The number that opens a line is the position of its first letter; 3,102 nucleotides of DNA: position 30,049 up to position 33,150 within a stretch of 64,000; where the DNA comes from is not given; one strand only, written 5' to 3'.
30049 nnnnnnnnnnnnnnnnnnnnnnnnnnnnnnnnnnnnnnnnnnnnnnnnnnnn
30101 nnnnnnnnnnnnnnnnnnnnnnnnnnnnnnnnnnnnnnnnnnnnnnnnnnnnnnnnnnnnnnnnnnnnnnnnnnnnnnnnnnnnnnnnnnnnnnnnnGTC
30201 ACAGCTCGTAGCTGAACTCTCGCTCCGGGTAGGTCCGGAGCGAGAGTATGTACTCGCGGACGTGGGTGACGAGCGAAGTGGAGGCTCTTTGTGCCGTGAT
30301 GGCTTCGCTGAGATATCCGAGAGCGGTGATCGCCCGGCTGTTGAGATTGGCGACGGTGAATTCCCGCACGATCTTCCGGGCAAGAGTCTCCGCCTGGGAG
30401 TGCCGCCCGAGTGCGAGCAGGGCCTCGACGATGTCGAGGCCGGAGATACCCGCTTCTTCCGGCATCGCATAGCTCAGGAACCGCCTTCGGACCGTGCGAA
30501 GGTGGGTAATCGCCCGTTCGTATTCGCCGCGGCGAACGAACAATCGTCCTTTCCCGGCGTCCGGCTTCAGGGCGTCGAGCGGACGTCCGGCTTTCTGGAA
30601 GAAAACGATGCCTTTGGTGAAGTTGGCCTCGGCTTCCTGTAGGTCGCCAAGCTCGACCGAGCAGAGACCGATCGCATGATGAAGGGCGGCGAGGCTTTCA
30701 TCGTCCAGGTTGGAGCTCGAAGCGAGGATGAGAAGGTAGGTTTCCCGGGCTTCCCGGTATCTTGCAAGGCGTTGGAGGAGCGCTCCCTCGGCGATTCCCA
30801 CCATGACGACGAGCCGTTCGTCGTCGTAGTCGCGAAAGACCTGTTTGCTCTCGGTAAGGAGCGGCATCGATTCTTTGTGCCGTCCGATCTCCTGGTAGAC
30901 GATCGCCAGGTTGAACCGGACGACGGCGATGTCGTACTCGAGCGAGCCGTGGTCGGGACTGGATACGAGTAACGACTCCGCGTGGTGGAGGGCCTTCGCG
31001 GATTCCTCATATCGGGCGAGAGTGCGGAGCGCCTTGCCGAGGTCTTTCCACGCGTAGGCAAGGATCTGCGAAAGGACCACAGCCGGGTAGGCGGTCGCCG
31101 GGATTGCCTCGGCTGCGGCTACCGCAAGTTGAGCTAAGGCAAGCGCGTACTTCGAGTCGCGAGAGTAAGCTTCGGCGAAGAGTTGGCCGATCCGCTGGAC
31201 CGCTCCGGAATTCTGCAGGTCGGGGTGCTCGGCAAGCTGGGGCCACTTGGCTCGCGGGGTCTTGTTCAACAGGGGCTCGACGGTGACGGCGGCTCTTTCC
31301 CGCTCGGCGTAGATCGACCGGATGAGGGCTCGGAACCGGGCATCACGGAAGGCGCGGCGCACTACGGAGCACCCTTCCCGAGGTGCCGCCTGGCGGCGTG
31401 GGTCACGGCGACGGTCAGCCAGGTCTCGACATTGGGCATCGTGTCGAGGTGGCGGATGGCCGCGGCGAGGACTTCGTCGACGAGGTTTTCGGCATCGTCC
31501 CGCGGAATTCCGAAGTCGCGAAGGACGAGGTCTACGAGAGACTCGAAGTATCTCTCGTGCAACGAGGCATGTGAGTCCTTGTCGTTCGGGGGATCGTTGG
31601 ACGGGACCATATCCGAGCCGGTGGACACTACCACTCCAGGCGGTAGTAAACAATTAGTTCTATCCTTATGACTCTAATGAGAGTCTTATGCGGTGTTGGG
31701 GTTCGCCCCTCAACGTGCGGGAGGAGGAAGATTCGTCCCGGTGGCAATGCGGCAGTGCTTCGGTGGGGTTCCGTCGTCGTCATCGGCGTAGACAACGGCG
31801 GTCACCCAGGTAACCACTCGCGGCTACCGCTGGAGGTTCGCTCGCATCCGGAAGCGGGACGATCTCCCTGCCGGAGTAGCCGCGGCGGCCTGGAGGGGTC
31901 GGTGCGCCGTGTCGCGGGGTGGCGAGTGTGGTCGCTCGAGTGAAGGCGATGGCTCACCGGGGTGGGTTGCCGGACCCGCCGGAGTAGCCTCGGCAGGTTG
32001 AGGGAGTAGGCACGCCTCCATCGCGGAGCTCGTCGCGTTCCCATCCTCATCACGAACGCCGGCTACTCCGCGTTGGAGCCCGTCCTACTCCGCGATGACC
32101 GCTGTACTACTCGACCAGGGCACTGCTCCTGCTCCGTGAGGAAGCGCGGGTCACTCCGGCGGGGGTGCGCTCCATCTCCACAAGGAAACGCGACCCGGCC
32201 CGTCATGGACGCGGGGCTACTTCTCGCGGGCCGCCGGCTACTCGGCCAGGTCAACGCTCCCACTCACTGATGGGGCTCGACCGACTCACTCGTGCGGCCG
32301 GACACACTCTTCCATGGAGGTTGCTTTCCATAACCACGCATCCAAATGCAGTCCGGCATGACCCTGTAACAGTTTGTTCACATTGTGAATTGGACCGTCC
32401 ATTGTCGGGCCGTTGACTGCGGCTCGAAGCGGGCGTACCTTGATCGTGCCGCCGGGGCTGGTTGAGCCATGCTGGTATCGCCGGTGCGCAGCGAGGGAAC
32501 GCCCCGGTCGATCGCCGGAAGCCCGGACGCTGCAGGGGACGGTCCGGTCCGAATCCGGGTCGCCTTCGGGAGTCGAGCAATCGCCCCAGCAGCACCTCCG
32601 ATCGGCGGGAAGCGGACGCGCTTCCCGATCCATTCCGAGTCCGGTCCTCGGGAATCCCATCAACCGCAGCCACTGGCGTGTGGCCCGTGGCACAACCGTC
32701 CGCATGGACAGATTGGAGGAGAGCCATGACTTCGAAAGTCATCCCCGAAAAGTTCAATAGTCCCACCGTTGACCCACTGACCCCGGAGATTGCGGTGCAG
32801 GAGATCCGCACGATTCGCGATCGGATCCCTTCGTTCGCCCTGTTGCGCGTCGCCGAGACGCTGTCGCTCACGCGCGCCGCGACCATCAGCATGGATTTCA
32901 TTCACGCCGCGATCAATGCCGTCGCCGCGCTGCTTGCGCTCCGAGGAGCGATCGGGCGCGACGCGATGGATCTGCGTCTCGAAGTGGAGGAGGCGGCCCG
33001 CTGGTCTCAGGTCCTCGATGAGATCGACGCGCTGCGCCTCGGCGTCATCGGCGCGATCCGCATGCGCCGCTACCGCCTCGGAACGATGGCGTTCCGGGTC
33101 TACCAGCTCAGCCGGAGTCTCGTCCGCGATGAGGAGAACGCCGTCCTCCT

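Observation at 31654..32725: About 1-kb ORF-free region with nested long-range complementary motifs downstream of an AT-rich palindromic promoter region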

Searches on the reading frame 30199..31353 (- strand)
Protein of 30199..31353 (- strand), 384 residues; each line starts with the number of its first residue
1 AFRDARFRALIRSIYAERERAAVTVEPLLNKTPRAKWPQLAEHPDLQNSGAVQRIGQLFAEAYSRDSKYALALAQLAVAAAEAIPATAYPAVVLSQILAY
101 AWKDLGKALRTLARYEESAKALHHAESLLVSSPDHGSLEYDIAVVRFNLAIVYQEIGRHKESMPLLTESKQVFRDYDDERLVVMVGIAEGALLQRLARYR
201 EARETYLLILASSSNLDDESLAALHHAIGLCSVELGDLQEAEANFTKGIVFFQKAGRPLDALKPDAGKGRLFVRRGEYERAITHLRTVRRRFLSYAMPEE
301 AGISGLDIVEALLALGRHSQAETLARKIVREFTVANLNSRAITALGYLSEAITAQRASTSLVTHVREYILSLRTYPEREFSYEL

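Call 12: search_protein_families(library=pfam, proteins=[window:30199-31353:-], max_evalue=0.01)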
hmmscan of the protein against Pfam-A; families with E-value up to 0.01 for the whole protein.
window:30199-31353:- (384 aa): 10 families
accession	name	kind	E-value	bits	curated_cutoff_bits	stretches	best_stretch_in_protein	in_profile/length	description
PF13424.12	TPR_12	-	2.6e-13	50.4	30.1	2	190-248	10-71/77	Tetratricopeptide repeat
PF13181.12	TPR_8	-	6.8e-09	35.6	25.7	0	224-248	3-27/34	Tetratricopeptide repeat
PF07719.23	TPR_2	-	5e-08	32.9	27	0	222-249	1-28/34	Tetratricopeptide repeat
PF00515.34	TPR_1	-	2e-07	31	27.8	0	224-249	3-28/34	Tetratricopeptide repeat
PF13432.12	TPR_16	-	0.00017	22.4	32.7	1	268-332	3-61/65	Tetratricopeptide repeat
PF13428.12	TPR_14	-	0.00025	21.9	23.5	0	307-332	6-31/44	Tetratricopeptide repeat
PF13176.12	TPR_7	-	0.00053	20.3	27.9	0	269-287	6-24/36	Tetratricopeptide repeat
PF13174.12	TPR_6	-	0.00073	20.5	26.3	0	269-292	7-30/33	Tetratricopeptide repeat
PF14559.12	TPR_19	-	0.0018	19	25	0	275-331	4-54/68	Tetratricopeptide repeat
PF25058.1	ARM_TT21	-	0.006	17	27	0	108-185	16-99/155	Tetratricopeptide repeat protein 21 ARM repeat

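Call 106: search_protein_families(library=padloc, proteins=[window:30199-31353:-], max_evalue=0.001)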
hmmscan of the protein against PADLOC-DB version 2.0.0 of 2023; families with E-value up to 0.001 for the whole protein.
window:30199-31353:- (384 aa): 0 families

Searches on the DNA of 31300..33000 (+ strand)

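Call 8: search_rna_families(source=window, start=31300, end=33000, threshold=evalue, max_evalue=10)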
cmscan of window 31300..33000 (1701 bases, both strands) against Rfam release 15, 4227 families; matches with E-value up to 10: 1.
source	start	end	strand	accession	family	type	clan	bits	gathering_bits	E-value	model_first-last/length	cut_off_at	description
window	31313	31512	+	RF02830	Scr1601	Gene; sRNA;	-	14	100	4.6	1-209/209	no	Streptomyces RNA 1601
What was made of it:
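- On Any Rfam 15 RNA family: 31300-33000 at E<=10 gives one chance hit of 14 bits against a threshold of 100 (call 8).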

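Call 69: build_rna_model(alignment_id=A5, structure=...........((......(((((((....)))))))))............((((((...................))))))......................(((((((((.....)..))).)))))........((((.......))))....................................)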
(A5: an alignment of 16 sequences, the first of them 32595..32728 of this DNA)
Model R1 built from alignment A5 (16 sequences, 189 columns); structure: as given.
model positions 142; base pairs 28; branch points 3; effective number of sequences 8.79; information 0.59 bits per position. Calibrated on 0.2 Mb of random sequence (short: E-values are rough).
structure used (alignment columns):
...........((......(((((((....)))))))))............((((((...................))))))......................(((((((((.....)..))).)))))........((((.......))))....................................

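Call 70: search_with_rna_model(model_id=R1, sources=[window, L002, L003, L004, L005, L006, L007, L008, L009, L010, L011, L012, L013, L014, L015, L016, L017, L018, L019, L020, L021, L022, L023, L024], max_evalue=1, make_alignment=true)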
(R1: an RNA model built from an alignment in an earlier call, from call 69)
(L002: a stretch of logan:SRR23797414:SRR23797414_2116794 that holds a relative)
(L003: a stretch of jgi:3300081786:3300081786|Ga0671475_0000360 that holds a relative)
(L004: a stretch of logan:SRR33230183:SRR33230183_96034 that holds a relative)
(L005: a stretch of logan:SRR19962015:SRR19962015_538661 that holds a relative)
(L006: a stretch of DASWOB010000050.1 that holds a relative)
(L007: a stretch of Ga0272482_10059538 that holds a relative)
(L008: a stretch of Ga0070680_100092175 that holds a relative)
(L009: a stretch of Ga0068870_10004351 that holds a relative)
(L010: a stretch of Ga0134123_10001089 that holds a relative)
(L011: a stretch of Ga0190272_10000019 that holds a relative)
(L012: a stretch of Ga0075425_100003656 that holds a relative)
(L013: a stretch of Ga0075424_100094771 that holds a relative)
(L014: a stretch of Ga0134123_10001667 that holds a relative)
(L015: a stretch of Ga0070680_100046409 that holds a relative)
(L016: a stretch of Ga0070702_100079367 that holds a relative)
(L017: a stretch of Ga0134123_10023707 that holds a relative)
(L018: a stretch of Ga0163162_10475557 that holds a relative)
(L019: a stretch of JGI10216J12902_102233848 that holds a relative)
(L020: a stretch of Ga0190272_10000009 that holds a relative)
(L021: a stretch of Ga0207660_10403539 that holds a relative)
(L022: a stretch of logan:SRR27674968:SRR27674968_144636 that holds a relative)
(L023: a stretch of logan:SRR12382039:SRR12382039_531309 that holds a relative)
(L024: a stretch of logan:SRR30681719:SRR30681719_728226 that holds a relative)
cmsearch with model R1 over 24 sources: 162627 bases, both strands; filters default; matches with E-value up to 1: 24.
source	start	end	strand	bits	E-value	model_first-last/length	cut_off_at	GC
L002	2225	2361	+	117.7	1.8e-27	1-142/142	no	0.67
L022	1278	1418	+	116.4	3.8e-27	1-142/142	no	0.67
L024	1203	1343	+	108.2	4.5e-25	1-142/142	no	0.56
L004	2728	2869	+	104.6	3.7e-24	1-142/142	no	0.68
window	32595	32728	+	100.5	4e-23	1-142/142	no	0.66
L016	1184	1320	+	98.5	1.3e-22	1-142/142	no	0.68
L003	9866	10003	+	95.8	6.1e-22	1-142/142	no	0.68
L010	2879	3018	+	94.7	1.2e-21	1-142/142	no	0.56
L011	2814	2973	+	89.7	2.2e-20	1-142/142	no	0.63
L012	2876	3012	+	81.4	2.6e-18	1-142/142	no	0.66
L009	2843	2991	+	80.4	4.6e-18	1-142/142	no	0.64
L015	1945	2090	+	63.2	1e-13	1-142/142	no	0.57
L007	243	397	+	55.3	1e-11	1-142/142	no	0.7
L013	2496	2620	+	54.9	1.3e-11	1-142/142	no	0.6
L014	2897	3009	+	52.7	4.6e-11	1-142/142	no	0.6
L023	2862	3003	+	47.4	1e-09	1-142/142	no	0.73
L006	2789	2994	+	30.3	2.2e-05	1-142/142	no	0.64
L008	1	63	+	20.3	0.007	83-142/142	5'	0.62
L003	5758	5877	+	16.6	0.06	1-142/142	no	0.68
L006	3142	3255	+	16.5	0.063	1-142/142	no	0.73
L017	337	481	+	13.1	0.45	1-142/142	no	0.66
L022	991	1023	-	13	0.5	1-142/142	no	0.55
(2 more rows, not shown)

Alignment A6: 24 matches aligned to the model, 305 columns, each read 5' to 3' on its own strand. Consensus structure (alignment columns), stored with it:
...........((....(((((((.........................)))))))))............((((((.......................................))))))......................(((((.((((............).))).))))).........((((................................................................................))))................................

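Call 71: search_with_rna_model(model_id=R1, sources=[window, L002, L003, L004, L006, L007, L009, L010, L011, L012, L013, L014, L015, L016, L022, L023, L024], max_evalue=0.0001, make_alignment=true)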
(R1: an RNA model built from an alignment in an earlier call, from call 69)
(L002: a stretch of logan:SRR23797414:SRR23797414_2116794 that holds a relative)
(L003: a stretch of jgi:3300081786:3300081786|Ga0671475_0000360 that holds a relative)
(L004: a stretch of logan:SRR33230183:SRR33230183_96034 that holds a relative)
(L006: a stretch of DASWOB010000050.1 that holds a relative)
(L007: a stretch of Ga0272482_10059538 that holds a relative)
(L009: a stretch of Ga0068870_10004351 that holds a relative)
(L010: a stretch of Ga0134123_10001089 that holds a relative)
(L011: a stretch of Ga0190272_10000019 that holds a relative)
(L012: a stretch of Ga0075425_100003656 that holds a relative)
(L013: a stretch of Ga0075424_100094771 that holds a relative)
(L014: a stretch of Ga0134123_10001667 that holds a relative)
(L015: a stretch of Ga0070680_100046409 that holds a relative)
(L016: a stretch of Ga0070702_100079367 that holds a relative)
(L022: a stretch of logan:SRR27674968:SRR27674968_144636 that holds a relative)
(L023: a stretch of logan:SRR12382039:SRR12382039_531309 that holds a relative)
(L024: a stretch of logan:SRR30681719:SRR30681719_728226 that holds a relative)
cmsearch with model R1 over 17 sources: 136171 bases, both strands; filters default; matches with E-value up to 0.0001: 17.
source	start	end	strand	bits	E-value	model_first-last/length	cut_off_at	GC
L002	2225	2361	+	117.7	1.5e-27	1-142/142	no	0.67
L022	1278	1418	+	116.4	3.2e-27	1-142/142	no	0.67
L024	1203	1343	+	108.2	3.8e-25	1-142/142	no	0.56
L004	2728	2869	+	104.6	3.1e-24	1-142/142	no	0.68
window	32595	32728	+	100.5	3.4e-23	1-142/142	no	0.66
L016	1184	1320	+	98.5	1.1e-22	1-142/142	no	0.68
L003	9866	10003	+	95.8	5.1e-22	1-142/142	no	0.68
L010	2879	3018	+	94.7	9.8e-22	1-142/142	no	0.56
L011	2814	2973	+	89.7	1.8e-20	1-142/142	no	0.63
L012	2876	3012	+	81.4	2.2e-18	1-142/142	no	0.66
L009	2843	2991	+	80.4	3.9e-18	1-142/142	no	0.64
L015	1945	2090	+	63.2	8.7e-14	1-142/142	no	0.57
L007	243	397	+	55.3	8.6e-12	1-142/142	no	0.7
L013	2496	2620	+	54.9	1.1e-11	1-142/142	no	0.6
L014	2897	3009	+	52.7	3.9e-11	1-142/142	no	0.6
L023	2862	3003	+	47.4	8.7e-10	1-142/142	no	0.73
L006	2789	2994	+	30.3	1.8e-05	1-142/142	no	0.64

Alignment A7: 17 matches aligned to the model, 277 columns, each read 5' to 3' on its own strand. Consensus structure (alignment columns), stored with it:
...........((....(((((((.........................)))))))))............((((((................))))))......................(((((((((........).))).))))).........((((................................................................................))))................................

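Call 76: build_rna_model(alignment_id=A8, structure=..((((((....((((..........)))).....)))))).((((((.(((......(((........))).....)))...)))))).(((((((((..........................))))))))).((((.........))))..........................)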
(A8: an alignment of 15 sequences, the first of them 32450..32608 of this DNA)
Model R2 built from alignment A8 (15 sequences, 178 columns); structure: as given.
model positions 148; base pairs 35; branch points 3; effective number of sequences 3.35; information 0.59 bits per position. Calibrated on 0.2 Mb of random sequence (short: E-values are rough).
structure used (alignment columns):
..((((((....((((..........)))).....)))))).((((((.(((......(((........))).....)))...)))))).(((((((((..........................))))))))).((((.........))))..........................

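Call 77: search_with_rna_model(model_id=R2, sources=[window, L002, L003, L004, L005, L006, L007, L008, L009, L010, L011, L012, L013, L014, L015, L016, L017, L018, L019, L020, L021, L022, L023, L024], max_evalue=0.001, make_alignment=true)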
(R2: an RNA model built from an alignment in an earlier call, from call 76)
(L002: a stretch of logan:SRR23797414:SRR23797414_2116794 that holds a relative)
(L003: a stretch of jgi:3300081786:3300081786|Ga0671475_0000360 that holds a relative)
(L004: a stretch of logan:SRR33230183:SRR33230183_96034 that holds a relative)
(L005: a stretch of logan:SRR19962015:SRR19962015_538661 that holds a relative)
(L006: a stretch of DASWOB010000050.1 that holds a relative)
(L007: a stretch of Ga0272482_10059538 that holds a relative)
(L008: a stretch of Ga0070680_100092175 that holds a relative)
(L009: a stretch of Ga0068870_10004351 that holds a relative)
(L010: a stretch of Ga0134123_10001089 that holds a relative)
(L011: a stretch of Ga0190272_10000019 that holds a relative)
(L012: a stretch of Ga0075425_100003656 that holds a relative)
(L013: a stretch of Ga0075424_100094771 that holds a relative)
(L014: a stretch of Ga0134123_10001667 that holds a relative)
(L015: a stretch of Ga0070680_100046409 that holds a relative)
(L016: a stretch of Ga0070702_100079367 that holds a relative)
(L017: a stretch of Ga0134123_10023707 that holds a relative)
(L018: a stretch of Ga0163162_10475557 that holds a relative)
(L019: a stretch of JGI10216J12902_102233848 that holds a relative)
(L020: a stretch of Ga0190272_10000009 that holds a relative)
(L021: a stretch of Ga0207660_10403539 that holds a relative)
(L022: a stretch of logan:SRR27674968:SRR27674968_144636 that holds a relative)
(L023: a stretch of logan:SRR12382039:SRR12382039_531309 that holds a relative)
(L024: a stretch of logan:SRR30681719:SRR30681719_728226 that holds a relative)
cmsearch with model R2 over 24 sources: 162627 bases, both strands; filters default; matches with E-value up to 0.001: 15.
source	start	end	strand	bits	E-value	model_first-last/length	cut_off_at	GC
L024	1071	1216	+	123.3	1.1e-24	1-148/148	no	0.66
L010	2749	2892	+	118.5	1.2e-23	1-148/148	no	0.67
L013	2369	2509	+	116.3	3.4e-23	1-148/148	no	0.66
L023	2716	2875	+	114.7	7.4e-23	1-148/148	no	0.66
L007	98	256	+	114.5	8.5e-23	1-148/148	no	0.65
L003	9729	9879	+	111.5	3.7e-22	1-148/148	no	0.7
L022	1126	1291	+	110.4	6.1e-22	1-148/148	no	0.71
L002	2070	2238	+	109.1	1.2e-21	1-148/148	no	0.68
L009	2714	2856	+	107.8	2.3e-21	1-148/148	no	0.63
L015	1821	1958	+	107.2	3.1e-21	1-148/148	no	0.64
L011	2680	2827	+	106.1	5.1e-21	1-148/148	no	0.7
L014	2764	2910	+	100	1.1e-19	1-148/148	no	0.69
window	32450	32608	+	89.6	1.8e-17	1-148/148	no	0.72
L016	1072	1197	+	75.1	2.2e-14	1-148/148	no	0.68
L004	2599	2741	+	68.2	6.8e-13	1-148/148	no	0.71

Alignment A9: 15 matches aligned to the model, 184 columns, each read 5' to 3' on its own strand. Consensus structure (alignment columns), stored with it:
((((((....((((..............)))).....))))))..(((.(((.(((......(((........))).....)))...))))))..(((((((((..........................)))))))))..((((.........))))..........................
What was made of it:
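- On Cis-regulatory structured leader / riboswitch: The model hits end at the start codon in every locus (calls 70, 71, 77).
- R1 and R2 hit once per locus, and nowhere else in 163 kb above noise (calls 70, 71, 77).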

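Call 108: search_with_rna_model(model_id=R2, sources=[L025, L026, L027, L028, L029, L030, L031, L032, L033, L034, L035, L036, L037, L038, L039, L040, L041, L042, L043, L044, L045, L046, L047, L048], max_evalue=0.1)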
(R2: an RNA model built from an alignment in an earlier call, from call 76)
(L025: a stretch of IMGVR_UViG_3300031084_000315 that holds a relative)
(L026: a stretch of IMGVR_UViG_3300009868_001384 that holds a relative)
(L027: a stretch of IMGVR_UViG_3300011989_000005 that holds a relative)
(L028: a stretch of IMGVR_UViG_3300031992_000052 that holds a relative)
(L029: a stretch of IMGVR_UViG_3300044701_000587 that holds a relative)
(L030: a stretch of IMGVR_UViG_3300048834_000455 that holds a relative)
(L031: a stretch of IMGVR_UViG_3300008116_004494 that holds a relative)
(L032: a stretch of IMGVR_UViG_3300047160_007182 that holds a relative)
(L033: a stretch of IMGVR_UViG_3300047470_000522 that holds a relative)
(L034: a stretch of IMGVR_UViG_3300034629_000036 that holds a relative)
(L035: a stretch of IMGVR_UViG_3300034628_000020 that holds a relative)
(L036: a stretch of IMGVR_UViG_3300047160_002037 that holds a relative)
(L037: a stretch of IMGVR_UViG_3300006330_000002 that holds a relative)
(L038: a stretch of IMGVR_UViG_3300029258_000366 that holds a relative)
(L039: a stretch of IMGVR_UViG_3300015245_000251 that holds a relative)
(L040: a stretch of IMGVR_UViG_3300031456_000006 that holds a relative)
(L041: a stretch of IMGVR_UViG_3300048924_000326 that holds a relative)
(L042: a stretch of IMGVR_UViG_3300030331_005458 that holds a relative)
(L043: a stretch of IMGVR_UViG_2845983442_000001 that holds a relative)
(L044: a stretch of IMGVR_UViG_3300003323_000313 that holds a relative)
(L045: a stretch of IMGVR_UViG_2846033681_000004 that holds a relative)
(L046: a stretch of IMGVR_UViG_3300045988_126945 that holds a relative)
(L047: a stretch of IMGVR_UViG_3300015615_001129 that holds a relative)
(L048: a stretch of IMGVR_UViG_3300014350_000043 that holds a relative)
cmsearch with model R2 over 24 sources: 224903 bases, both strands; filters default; matches with E-value up to 0.1: 4.
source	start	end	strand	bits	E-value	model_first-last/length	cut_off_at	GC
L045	974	1094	-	21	0.012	1-148/148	no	0.66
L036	8241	8379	+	18.8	0.035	1-148/148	no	0.7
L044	12108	12266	+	18.6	0.038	1-148/148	no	0.63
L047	10176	10322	-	18.1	0.049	1-148/148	no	0.59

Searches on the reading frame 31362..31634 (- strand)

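Call 12: search_protein_families(library=pfam, proteins=[window:31362-31634:-], max_evalue=0.01)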
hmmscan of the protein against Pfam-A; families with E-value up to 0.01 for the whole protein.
window:31362-31634:- (90 aa): 1 family
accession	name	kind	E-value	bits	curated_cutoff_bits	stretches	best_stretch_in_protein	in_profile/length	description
PF04542.20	Sigma70_r2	-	0.00021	21.4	24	1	37-87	12-67/71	Sigma-70 region 2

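Call 84: search_protein_families(library=phrogs, proteins=[window:31362-31634:-], max_evalue=0.1)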
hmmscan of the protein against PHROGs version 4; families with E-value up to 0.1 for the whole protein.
window:31362-31634:- (90 aa): 0 families
